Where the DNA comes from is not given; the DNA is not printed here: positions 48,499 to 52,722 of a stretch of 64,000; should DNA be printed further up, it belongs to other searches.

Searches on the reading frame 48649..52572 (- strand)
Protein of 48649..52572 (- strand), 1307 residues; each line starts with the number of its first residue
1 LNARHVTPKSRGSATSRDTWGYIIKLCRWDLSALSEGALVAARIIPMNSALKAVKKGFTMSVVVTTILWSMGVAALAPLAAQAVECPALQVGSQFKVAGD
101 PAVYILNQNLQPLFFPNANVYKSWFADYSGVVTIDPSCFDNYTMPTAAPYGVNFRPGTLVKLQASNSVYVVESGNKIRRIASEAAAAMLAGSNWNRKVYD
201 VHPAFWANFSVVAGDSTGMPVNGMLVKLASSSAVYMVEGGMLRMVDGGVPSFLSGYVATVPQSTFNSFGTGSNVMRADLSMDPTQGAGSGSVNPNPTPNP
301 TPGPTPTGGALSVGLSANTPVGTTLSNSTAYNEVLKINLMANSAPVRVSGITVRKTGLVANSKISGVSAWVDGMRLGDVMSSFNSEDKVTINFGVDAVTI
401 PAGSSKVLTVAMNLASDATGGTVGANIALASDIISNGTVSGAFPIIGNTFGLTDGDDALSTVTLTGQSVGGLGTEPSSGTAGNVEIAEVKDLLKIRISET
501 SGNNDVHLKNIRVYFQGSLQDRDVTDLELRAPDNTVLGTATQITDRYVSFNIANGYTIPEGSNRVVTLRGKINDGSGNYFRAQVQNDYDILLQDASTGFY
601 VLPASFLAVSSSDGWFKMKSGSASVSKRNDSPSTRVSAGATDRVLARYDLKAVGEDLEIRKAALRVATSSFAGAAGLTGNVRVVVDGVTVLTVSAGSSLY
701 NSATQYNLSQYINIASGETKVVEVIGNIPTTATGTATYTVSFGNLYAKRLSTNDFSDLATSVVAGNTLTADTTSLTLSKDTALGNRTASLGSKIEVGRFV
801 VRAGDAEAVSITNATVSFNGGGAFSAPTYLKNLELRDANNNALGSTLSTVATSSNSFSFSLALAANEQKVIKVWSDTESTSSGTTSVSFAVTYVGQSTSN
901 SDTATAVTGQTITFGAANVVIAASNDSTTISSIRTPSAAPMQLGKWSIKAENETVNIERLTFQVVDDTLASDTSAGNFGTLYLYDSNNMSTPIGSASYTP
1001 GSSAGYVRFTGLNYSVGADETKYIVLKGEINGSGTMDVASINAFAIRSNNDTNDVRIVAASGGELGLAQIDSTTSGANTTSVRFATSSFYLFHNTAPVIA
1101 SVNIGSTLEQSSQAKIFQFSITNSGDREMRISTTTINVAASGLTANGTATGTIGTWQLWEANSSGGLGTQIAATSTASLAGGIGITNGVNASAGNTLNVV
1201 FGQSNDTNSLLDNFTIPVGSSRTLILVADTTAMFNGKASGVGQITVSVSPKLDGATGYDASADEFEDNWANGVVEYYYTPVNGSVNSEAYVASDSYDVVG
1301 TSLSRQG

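Call 6: search_protein_families(library=pfam, proteins=[window:48649-52572:-])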
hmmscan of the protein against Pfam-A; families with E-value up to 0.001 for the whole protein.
window:48649-52572:- (1307 aa): 1 family
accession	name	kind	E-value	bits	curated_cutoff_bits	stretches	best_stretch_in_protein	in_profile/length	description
PF11623.14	NdhS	-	0.00026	20.9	27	0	155-198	2-44/52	NAD(P)H dehydrogenase subunit S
